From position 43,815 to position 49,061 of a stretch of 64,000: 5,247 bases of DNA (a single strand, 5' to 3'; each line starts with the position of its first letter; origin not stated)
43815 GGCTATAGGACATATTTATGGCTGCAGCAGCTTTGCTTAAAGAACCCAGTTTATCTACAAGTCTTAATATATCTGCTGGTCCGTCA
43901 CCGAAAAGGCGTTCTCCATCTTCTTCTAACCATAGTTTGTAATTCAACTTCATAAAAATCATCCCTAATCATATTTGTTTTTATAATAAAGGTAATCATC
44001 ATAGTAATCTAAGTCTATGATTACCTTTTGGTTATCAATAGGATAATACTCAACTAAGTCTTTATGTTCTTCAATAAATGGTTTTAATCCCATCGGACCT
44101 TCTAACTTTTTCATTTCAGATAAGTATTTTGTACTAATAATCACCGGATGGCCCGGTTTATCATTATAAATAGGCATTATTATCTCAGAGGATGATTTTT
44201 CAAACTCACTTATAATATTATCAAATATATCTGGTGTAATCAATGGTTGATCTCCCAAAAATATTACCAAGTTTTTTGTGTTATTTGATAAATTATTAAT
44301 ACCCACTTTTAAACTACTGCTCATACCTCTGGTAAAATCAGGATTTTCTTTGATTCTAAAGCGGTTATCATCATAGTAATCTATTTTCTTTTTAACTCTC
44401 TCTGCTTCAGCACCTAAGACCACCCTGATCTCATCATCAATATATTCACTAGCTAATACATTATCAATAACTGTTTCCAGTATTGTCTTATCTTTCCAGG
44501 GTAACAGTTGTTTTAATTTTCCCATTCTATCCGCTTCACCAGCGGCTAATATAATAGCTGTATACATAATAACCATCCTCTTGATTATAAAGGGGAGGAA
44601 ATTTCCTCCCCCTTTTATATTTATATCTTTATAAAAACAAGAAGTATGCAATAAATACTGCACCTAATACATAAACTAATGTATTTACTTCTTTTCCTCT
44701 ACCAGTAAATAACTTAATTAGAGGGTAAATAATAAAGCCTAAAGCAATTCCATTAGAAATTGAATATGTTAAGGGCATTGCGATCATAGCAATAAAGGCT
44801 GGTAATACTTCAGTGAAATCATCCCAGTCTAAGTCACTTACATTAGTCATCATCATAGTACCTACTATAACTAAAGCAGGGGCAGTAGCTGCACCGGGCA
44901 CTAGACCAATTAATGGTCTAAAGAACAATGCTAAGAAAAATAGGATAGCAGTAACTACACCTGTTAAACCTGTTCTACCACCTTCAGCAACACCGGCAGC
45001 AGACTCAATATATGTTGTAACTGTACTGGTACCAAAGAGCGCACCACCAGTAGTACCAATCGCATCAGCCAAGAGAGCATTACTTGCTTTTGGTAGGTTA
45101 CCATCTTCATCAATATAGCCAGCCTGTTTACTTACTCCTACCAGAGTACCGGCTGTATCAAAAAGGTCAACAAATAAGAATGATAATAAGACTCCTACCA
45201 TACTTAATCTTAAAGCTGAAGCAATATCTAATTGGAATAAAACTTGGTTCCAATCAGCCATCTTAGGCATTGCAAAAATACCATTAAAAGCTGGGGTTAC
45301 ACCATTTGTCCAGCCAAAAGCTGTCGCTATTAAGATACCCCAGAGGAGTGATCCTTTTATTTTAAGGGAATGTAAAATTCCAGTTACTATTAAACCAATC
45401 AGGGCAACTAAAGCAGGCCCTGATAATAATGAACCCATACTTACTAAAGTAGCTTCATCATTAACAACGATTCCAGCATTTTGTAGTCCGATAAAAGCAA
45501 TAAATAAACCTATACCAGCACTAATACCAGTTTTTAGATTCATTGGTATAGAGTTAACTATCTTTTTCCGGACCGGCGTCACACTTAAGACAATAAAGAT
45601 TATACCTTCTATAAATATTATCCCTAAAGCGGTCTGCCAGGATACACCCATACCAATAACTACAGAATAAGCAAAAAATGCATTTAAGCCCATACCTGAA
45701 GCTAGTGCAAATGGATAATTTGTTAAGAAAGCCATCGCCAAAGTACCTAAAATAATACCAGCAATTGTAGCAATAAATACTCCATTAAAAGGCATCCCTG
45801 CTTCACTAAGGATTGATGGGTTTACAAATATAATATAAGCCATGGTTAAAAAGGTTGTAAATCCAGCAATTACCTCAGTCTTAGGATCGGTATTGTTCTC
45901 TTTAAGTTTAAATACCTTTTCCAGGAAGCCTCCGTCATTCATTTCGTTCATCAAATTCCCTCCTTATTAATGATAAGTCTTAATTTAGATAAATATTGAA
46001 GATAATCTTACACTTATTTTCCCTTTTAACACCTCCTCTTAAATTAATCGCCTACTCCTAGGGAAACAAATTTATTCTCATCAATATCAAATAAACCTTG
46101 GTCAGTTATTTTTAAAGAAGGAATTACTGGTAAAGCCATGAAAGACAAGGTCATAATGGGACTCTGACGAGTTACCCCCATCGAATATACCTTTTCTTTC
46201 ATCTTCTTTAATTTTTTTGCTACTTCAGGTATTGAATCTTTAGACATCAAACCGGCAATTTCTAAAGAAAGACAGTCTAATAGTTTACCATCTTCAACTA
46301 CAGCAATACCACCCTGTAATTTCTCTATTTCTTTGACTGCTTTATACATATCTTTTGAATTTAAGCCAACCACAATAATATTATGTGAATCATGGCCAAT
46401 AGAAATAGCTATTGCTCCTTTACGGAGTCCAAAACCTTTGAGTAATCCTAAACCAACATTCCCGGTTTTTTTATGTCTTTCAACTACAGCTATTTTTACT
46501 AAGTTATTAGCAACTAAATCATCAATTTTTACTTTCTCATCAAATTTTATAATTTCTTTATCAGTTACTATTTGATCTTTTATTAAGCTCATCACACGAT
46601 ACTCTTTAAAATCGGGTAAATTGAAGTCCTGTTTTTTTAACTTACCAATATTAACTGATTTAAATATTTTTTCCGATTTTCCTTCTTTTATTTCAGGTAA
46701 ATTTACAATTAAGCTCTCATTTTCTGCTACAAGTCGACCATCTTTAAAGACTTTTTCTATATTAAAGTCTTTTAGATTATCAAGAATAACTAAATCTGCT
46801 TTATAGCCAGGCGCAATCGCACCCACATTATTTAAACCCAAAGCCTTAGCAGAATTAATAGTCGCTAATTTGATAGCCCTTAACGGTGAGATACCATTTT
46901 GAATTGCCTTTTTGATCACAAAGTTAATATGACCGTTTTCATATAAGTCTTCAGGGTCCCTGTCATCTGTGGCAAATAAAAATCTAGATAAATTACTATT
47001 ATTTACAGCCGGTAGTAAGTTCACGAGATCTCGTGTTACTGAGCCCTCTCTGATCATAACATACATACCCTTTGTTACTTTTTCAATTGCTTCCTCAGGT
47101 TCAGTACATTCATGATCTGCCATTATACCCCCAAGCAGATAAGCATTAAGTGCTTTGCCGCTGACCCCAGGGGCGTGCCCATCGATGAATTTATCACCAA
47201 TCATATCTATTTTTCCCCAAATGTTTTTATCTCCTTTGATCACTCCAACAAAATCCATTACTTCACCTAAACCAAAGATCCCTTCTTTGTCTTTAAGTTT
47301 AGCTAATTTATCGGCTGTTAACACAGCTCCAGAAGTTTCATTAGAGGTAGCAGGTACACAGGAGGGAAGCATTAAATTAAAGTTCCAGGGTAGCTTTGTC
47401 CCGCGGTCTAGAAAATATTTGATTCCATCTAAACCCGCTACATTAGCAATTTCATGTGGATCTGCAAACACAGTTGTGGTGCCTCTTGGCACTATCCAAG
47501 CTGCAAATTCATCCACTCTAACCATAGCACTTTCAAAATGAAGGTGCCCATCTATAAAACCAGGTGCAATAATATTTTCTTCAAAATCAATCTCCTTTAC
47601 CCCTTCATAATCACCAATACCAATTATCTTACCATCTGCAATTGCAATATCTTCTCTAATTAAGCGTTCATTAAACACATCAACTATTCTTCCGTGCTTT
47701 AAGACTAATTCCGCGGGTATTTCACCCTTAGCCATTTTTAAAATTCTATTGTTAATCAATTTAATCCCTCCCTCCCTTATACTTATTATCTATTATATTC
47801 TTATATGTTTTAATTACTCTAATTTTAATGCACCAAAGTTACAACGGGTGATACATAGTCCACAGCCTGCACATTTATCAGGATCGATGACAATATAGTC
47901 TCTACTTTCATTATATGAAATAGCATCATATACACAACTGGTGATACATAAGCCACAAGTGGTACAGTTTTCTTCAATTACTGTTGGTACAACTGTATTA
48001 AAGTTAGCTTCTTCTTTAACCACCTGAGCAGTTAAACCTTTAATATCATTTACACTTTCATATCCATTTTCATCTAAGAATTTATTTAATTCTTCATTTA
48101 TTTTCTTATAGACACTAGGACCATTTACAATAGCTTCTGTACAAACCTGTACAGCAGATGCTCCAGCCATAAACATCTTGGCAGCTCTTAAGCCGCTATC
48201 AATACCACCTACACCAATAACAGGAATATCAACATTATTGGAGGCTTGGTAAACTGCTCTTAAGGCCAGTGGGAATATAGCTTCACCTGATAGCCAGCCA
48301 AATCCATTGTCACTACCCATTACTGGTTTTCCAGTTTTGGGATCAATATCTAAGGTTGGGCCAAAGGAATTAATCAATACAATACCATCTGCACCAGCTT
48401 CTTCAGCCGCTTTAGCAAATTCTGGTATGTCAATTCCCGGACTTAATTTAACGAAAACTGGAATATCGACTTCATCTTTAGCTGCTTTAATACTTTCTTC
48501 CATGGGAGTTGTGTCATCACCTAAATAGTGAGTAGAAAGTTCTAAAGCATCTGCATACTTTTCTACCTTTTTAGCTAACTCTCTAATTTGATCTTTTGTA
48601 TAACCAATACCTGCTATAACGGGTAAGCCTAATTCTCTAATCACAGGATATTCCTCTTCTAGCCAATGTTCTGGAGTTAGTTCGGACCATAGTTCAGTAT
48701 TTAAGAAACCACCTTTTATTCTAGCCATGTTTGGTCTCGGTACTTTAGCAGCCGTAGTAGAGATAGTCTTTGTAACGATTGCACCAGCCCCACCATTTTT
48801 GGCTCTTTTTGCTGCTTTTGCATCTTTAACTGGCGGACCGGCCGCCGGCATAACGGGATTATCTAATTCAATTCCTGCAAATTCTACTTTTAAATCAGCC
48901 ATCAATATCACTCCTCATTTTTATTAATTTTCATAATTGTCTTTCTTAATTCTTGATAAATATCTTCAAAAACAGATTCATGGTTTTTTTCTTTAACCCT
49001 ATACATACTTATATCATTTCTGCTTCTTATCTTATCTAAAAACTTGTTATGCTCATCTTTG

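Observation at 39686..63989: A roughly 24-kb co-directional anaerobic purine/urate catabolism supercluster related to the E. coli ygeW-ygfU region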

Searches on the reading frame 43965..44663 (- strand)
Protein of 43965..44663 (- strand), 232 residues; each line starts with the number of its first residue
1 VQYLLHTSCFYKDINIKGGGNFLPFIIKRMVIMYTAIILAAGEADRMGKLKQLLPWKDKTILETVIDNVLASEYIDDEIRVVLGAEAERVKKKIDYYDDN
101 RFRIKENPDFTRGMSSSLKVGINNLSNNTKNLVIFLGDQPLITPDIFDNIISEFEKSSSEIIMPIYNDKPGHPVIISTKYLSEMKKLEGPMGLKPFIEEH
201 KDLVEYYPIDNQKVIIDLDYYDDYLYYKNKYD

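Call 6: search_protein_families(library=ncbifam, proteins=[window:43965-44663:-], max_evalue=0.00001)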
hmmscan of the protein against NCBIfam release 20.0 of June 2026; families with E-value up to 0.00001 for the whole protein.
window:43965-44663:- (232 aa): 18 families
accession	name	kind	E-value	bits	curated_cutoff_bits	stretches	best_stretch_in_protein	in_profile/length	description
TIGR03310.1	matur_MocA_YgfJ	equivalog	1.5e-49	168.6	186.45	1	36-225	2-186/188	molybdenum cofactor cytidylyltransferase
NF045665.1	NTPtran_DVU1551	equivalog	1.2e-41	142.9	315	1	35-228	2-190/359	DVU_1551 family NTP transferase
TIGR03202.1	pucB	equivalog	8.2e-22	77.9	235.05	1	36-224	3-192/192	xanthine dehydrogenase accessory protein PucB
NF045782.1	NicBOxredNboR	equivalog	1.8e-21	76.8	260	1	33-222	8-200/206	nicotine blue oxidoreductase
NF053639.1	Mfer334_fam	equivalog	1.5e-17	64.1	260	1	36-160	2-132/209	pseudomurein biosynthesis protein PmurB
TIGR01173.1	glmU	equivalog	2.5e-12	46.4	366.85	1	35-175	2-138/452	bifunctional UDP-N-acetylglucosamine diphosphorylase/glucosamine-1-phosphate N-acetyltransferase GlmU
NF010934.1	PRK14354.1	equivalog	5.5e-12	44.9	450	1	36-162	2-125/447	bifunctional UDP-N-acetylglucosamine diphosphorylase/glucosamine-1-phosphate N-acetyltransferase GlmU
NF010933.0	PRK14353.1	equivalog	5.4e-10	38.5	505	1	34-170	6-140/453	bifunctional UDP-N-acetylglucosamine diphosphorylase/glucosamine-1-phosphate N-acetyltransferase GlmU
NF010932.0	PRK14352.1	equivalog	1.4e-09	37.2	611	1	35-161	8-133/488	bifunctional UDP-N-acetylglucosamine diphosphorylase/glucosamine-1-phosphate N-acetyltransferase GlmU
NF001457.0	PRK00317.1-3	equivalog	2.7e-09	36.8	164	1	34-175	2-134/200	molybdenum cofactor guanylyltransferase MobA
NF010937.0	PRK14357.1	equivalog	3.5e-09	36.1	658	1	36-176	3-138/448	bifunctional UDP-N-acetylglucosamine diphosphorylase/glucosamine-1-phosphate N-acetyltransferase GlmU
NF010936.0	PRK14356.1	equivalog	1.1e-08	34.4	666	1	34-171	6-139/456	bifunctional UDP-N-acetylglucosamine diphosphorylase/glucosamine-1-phosphate N-acetyltransferase GlmU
TIGR00453.1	ispD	equivalog_domain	1.5e-08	34.4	181.3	1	36-162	2-125/219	2-C-methyl-D-erythritol 4-phosphate cytidylyltransferase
NF010940.0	PRK14360.1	equivalog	7.7e-08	31.3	602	1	36-161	4-126/452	bifunctional UDP-N-acetylglucosamine diphosphorylase/glucosamine-1-phosphate N-acetyltransferase GlmU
TIGR02665.1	molyb_mobA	equivalog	8.3e-08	32.5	151.85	1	35-176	2-134/186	molybdenum cofactor guanylyltransferase MobA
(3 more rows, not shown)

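Call 62: search_protein_families(library=pfam, proteins=[window:43965-44663:-], max_evalue=0.00001)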
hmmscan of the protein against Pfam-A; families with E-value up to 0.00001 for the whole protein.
window:43965-44663:- (232 aa): 1 family
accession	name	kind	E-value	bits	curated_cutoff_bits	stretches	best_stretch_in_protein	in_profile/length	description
PF12804.13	NTP_transf_3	-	9.3e-32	110.9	27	1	36-202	1-159/160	MobA-like NTP transferase domain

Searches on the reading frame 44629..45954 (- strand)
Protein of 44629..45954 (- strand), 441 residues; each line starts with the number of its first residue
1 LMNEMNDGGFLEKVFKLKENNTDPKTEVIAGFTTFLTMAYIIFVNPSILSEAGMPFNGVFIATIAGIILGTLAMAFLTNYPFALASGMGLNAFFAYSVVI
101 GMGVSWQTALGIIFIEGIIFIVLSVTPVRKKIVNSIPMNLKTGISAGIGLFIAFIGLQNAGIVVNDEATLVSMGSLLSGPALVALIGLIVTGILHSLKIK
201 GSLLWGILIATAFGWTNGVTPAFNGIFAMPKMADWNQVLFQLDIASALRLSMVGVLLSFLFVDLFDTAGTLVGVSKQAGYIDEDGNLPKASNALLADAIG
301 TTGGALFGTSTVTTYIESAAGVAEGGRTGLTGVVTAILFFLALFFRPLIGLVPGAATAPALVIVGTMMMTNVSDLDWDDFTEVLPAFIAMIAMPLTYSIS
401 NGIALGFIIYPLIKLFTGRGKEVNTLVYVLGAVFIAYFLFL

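Call 6: search_protein_families(library=ncbifam, proteins=[window:44629-45954:-], max_evalue=0.00001)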
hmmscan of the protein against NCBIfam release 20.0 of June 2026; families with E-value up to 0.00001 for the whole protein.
window:44629-45954:- (441 aa): 0 families

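Call 21: search_protein_families(library=ncbifam, proteins=[window:44629-45954:-], max_evalue=0.001)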
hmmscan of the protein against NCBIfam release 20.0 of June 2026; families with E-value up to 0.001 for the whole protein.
window:44629-45954:- (441 aa): 0 families

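Call 22: search_protein_families(library=pfam, proteins=[window:44629-45954:-], max_evalue=0.001)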
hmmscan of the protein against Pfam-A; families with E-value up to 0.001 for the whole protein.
window:44629-45954:- (441 aa): 1 family
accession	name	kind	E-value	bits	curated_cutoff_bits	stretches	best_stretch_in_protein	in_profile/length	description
PF00860.26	Xan_ur_permease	-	4.4e-47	161.1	27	1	27-403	3-387/389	Permease family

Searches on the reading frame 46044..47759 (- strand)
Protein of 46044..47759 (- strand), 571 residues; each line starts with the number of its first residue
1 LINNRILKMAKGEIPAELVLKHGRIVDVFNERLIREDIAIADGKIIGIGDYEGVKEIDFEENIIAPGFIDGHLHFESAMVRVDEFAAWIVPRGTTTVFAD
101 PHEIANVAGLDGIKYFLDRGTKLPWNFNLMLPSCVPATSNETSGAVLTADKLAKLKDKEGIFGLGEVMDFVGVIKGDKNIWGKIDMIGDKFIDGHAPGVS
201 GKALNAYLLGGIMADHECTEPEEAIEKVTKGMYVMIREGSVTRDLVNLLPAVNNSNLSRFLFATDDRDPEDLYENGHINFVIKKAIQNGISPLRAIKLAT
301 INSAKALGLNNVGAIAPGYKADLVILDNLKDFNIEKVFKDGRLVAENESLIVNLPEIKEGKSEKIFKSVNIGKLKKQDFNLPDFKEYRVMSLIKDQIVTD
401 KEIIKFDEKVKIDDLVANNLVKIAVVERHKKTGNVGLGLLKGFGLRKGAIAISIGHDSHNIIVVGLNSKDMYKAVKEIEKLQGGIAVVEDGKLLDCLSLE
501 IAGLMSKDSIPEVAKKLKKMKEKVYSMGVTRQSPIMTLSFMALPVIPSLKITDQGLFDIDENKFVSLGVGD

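Call 6: search_protein_families(library=ncbifam, proteins=[window:46044-47759:-], max_evalue=0.00001)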
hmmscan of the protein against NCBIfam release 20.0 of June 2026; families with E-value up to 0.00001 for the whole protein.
window:46044-47759:- (571 aa): 51 families (the best 25 are shown)
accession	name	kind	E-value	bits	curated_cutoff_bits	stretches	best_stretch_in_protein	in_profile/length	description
TIGR01178.1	ade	equivalog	1.9e-184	614.2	472.5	1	18-566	2-551/552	adenine deaminase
NF007457.0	PRK10027.1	equivalog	4.4e-139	464.3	768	1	5-569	19-586/588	adenine deaminase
NF006056.0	PRK08204.1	subfamily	8.6e-15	54.4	391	1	17-81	4-73/449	hypothetical protein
NF051886.1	XaaProDiPepCaul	equivalog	2.2e-14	53.3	500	1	280-343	326-396/398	Xaa-Pro dipeptidase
NF006689.0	PRK09237.1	equivalog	3.6e-14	52.1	371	1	17-97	4-89/383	amidohydrolase/deacetylase family metallohydrolase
TIGR03178.1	allantoinase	equivalog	2.3e-12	46.5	357.85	0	278-336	335-393/441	allantoinase AllB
TIGR02318.1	phosphono_phnM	equivalog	4.2e-12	45.7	390.55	1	289-344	319-375/376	phosphonate metabolism protein PhnM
NF005557.0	PRK07228.1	equivalog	1.1e-11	44.1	522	0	292-327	339-375/445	5'-deoxyadenosine deaminase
TIGR01224.1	hutI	equivalog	1.9e-11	43.4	298.15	0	38-89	6-63/377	imidazolonepropionase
NF011990.0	PRK15446.2-6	subfamily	6.4e-11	41.6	233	1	294-348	330-386/390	alpha-D-ribose 1-methylphosphonate 5-triphosphate diphosphatase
NF006844.0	PRK09357.2-5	equivalog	1.7e-10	40.5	701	0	17-123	3-116/422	dihydroorotase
TIGR01975.1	isoAsp_dipep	equivalog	2.1e-10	40.4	331.25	1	282-352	315-384/389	beta-aspartyl-peptidase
NF058539.1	ergo_uti2_ErtD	equivalog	2.4e-10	39.9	650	0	23-78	8-65/449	hydantoin-5-propionate amidohydrolase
NF011989.0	PRK15446.2-5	equivalog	3e-10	39.4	565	1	279-346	311-379/385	alpha-D-ribose 1-methylphosphonate 5-triphosphate diphosphatase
NF002668.0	PRK02382.1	equivalog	4.1e-10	38.9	452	0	281-334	325-378/436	dihydroorotase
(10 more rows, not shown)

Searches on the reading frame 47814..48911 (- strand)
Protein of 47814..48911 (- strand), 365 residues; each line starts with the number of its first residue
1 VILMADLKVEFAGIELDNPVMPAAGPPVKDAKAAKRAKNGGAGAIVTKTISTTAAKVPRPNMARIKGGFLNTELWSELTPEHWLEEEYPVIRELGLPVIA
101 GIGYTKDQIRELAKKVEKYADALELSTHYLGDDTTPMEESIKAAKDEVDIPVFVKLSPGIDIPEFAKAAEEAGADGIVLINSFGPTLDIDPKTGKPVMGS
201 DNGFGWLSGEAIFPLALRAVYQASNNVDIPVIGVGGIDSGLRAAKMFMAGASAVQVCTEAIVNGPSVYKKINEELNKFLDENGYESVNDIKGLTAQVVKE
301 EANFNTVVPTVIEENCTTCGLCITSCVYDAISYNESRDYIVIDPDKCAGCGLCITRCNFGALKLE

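Call 6: search_protein_families(library=ncbifam, proteins=[window:47814-48911:-], max_evalue=0.00001)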
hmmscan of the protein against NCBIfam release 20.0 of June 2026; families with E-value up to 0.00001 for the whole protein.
window:47814-48911:- (365 aa): 46 families (the best 25 are shown)
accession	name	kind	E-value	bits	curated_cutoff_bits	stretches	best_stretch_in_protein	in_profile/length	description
NF005574.0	PRK07259.1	equivalog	3.7e-63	213.3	269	1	4-294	2-302/304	dihydroorotate dehydrogenase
TIGR01037.2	pyrD_sub1_fam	subfamily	2.8e-61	207.2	270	1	7-293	1-298/300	dihydroorotate dehydrogenase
NF006183.0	PRK08318.1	equivalog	4.5e-54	183.8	335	1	4-359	1-391/422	NAD-dependent dihydropyrimidine dehydrogenase subunit PreA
NF041011.1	dihydoor_dh_Arch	equivalog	3.1e-43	147.9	330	1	10-294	2-287/289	dihydroorotate dehydrogenase PyrD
NF005741.0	PRK07565.1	subfamily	4.5e-36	124.6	303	1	4-299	1-311/335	dihydroorotate dehydrogenase-like protein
NF002702.0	PRK02506.1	equivalog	9.8e-32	110.3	301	1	4-292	1-307/313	dihydroorotate oxidase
NF003645.0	PRK05286.1-2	equivalog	2e-22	79.5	366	1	143-296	204-356/359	quinone-dependent dihydroorotate dehydrogenase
NF003652.0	PRK05286.2-5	equivalog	7.4e-22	78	267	1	141-287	205-352/353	quinone-dependent dihydroorotate dehydrogenase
NF003650.0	PRK05286.2-3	equivalog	6.2e-21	74.7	477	1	140-295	227-389/393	quinone-dependent dihydroorotate dehydrogenase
TIGR01036.1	pyrD_sub2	equivalog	8.3e-18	64.3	200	1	143-292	200-352/356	dihydroorotate dehydrogenase (quinone)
NF003647.0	PRK05286.1-5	equivalog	1.1e-17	64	619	1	144-295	206-354/354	quinone-dependent dihydroorotate dehydrogenase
NF003649.0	PRK05286.2-2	equivalog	6.9e-16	58.2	505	1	138-292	197-347/351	quinone-dependent dihydroorotate dehydrogenase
NF003648.0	PRK05286.2-1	equivalog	4.5e-15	55.4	433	1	141-294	200-355/360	quinone-dependent dihydroorotate dehydrogenase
NF003646.0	PRK05286.1-4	equivalog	9.9e-14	50.9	457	1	143-277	205-338/341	quinone-dependent dihydroorotate dehydrogenase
NF003651.0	PRK05286.2-4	equivalog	4.7e-13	48.5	448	1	146-294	221-375/377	quinone-dependent dihydroorotate dehydrogenase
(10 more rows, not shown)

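Call 22: search_protein_families(library=pfam, proteins=[window:47814-48911:-], max_evalue=0.001)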
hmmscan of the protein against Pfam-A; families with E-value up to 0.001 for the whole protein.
window:47814-48911:- (365 aa): 13 families
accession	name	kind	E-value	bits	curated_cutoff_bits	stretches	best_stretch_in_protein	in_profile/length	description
PF01180.27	DHO_dh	-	1.2e-42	146.5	27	1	7-279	2-291/291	Dihydroorotate dehydrogenase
PF12838.12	Fer4_7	-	6.4e-10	39.8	27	1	315-361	1-52/52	4Fe-4S dicluster domain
PF12837.12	Fer4_6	-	1.2e-09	38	25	1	340-362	2-24/24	4Fe-4S binding domain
PF00037.32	Fer4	-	8.4e-09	35.3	21.1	1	340-362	1-23/24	4Fe-4S binding domain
PF14697.11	Fer4_21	-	7e-08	32.9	35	1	311-358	3-52/59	4Fe-4S dicluster domain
PF01070.24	FMN_dh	-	1e-06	28.5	24.9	1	35-261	130-306/350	FMN-dependent dehydrogenase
PF12797.12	Fer4_2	-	1.4e-06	28.3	24.5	1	339-358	2-21/22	4Fe-4S binding domain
PF13187.11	Fer4_9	-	1.5e-06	28.5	27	1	315-360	1-50/52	4Fe-4S dicluster domain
PF13237.11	Fer4_10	-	2.7e-06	27.6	25.5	1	313-357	6-52/53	4Fe-4S dicluster domain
PF01207.24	Dus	-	3.4e-05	23.6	20.4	0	138-178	111-156/311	Dihydrouridine synthase (Dus)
PF00478.31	IMPDH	-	0.00015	21.4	25.6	0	216-256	195-235/345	IMP dehydrogenase / GMP reductase domain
PF03060.21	NMO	-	0.00017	21.6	28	1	220-271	185-236/331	Nitronate monooxygenase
PF12800.12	Fer4_4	-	0.00061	20.4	24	0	344-360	1-17/17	4Fe-4S binding domain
